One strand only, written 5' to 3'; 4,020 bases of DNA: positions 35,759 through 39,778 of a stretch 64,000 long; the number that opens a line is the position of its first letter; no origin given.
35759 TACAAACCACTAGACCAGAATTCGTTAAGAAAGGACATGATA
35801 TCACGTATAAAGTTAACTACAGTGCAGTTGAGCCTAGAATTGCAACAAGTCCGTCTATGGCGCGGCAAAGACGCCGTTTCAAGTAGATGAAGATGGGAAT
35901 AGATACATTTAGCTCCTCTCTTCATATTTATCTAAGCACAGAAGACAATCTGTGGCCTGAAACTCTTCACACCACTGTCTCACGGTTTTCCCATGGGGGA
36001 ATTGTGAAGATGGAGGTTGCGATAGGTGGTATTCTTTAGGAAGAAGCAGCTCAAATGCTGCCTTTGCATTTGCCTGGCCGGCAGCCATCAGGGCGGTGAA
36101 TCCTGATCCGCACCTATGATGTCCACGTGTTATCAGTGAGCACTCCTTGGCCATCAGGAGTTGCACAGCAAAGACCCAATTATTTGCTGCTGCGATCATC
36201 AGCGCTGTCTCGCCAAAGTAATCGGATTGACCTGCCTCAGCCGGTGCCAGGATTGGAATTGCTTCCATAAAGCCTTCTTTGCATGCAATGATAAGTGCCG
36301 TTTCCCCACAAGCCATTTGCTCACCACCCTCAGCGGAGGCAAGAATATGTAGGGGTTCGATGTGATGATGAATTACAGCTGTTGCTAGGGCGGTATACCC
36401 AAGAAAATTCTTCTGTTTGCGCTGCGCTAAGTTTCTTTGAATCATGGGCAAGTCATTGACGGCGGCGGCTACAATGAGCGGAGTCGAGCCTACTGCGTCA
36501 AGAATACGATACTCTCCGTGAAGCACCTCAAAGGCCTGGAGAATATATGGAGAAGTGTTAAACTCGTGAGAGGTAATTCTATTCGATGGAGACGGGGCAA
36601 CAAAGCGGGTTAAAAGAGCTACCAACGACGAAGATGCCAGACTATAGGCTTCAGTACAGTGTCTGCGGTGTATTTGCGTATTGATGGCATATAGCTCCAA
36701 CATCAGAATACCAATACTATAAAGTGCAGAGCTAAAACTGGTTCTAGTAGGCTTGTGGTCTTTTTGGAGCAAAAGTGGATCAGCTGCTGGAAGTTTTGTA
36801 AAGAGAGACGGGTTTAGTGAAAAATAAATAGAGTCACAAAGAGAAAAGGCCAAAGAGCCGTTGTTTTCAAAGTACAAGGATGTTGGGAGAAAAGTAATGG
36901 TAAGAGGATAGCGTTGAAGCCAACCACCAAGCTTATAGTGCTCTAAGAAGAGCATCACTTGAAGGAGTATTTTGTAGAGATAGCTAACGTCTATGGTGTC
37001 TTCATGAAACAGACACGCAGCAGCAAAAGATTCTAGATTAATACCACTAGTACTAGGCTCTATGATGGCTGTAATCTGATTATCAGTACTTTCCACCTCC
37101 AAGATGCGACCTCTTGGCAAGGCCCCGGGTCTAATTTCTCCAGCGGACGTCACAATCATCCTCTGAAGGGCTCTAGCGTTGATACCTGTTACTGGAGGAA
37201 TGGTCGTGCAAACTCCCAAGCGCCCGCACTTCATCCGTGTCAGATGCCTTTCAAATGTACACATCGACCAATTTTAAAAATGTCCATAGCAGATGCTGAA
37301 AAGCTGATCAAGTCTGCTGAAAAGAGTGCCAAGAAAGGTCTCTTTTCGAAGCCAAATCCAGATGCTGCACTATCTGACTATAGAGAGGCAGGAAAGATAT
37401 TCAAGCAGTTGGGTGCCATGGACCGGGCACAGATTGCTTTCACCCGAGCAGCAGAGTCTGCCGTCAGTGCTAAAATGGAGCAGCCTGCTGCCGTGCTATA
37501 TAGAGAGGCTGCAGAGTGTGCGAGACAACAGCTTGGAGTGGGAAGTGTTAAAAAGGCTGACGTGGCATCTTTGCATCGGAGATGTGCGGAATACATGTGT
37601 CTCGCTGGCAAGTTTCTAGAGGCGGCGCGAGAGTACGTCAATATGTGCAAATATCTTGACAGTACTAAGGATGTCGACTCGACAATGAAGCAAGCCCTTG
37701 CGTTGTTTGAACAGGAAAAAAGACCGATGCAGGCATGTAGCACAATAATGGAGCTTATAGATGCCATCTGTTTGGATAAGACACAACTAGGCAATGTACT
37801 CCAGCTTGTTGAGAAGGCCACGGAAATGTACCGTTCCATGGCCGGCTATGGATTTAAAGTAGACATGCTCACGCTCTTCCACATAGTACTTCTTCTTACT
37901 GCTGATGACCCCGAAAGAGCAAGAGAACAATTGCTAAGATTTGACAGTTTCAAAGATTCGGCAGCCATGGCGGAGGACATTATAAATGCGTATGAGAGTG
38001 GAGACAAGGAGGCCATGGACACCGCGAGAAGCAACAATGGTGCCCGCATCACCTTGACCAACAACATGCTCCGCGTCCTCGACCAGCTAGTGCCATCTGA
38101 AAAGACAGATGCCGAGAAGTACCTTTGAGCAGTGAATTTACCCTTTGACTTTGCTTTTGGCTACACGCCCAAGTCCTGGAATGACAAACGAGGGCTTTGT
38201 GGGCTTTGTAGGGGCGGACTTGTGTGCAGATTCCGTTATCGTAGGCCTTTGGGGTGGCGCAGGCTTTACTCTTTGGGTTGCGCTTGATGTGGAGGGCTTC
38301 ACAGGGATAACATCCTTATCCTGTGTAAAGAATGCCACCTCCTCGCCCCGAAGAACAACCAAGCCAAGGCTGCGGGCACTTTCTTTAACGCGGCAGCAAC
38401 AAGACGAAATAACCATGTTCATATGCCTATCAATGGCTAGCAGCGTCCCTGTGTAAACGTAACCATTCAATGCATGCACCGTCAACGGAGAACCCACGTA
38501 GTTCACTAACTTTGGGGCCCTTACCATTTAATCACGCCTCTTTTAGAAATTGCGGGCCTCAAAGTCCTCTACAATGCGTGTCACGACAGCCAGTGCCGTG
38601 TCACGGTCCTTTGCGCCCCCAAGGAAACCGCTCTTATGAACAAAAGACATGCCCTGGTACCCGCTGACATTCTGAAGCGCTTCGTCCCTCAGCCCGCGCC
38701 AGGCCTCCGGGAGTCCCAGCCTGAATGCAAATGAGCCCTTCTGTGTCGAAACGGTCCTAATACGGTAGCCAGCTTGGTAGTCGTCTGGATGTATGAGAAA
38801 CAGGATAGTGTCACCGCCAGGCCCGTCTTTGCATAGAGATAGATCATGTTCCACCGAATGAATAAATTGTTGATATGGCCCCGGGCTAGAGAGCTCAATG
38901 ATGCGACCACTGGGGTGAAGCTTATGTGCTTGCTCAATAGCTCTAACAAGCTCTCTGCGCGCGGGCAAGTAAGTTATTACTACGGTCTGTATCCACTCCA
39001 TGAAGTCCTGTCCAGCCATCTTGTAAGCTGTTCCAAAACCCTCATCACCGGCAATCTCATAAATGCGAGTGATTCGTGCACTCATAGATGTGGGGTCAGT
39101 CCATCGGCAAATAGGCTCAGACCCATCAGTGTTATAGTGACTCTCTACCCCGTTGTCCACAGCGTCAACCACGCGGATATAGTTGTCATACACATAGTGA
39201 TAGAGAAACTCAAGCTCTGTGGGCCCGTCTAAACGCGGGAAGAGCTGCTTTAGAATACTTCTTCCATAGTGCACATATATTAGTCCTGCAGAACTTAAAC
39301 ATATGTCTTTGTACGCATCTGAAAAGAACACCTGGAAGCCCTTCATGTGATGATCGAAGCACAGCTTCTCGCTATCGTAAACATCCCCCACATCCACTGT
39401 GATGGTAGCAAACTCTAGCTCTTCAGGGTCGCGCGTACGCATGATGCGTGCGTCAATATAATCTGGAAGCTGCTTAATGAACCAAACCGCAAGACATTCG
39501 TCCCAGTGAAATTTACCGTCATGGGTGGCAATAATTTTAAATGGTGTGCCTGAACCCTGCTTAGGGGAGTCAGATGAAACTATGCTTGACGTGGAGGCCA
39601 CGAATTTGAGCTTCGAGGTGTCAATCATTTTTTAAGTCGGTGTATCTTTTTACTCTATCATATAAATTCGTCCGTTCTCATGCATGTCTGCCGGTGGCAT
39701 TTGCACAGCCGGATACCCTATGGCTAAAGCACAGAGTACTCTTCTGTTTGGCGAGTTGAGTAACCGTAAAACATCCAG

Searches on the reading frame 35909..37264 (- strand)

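Call 70: search_protein_families(library=pfam, proteins=[window:35909-37264:-], max_evalue=0.001)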
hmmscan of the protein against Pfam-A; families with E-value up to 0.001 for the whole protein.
window:35909-37264:- (451 aa): 5 families
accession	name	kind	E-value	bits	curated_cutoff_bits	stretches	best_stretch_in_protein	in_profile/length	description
PF12796.13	Ank_2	-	5.7e-23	81.7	27.3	2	324-412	1-84/90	Ankyrin repeats (3 copies)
PF00023.36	Ank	-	6.2e-08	33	21.1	0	351-372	2-23/33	Ankyrin repeat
PF13857.12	Ank_5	-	4.3e-07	30.6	27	0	259-296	16-56/56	Ankyrin repeats (many copies)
PF13606.12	Ank_3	-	1.9e-06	28.1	22.3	0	350-374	1-25/30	Ankyrin repeat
PF13637.12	Ank_4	-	8.8e-05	23.2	22.7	0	296-338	4-48/50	Ankyrin repeats (many copies)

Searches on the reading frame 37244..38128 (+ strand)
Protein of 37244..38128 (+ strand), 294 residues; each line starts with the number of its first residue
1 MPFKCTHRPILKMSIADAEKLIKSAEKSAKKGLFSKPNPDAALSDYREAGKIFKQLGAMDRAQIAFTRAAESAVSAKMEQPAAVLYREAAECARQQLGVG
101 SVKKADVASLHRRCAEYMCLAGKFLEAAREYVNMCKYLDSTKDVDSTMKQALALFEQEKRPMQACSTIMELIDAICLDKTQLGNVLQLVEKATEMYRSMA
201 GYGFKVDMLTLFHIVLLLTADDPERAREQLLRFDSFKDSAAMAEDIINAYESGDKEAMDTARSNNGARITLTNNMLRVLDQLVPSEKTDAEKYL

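Call 70: search_protein_families(library=pfam, proteins=[window:37244-38128:+], max_evalue=0.001)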
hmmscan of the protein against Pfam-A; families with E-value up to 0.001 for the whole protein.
window:37244-38128:+ (294 aa): 1 family
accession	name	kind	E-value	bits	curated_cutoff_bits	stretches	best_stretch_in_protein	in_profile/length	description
PF14938.12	SNAP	-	9.5e-13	48.7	25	1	17-260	2-255/282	Soluble NSF attachment protein, SNAP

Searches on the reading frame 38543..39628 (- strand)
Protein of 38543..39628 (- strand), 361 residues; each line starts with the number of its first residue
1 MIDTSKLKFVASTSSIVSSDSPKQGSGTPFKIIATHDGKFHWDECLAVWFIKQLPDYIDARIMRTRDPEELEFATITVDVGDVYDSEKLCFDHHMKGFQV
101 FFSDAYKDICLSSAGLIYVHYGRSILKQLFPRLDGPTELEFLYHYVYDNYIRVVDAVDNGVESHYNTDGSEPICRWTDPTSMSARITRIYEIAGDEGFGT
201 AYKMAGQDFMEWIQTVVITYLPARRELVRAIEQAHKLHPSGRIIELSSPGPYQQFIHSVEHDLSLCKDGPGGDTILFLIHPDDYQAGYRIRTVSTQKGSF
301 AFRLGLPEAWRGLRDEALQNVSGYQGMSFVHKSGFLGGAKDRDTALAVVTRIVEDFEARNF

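Call 70: search_protein_families(library=pfam, proteins=[window:38543-39628:-], max_evalue=0.001)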
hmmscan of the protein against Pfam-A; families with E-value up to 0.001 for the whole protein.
window:38543-39628:- (361 aa): 1 family
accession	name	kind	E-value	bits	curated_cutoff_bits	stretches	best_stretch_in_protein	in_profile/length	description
PF03690.18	MYG1_exonuc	-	1.3e-86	291.6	22.1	1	33-349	2-314/318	Uncharacterised protein family (UPF0160)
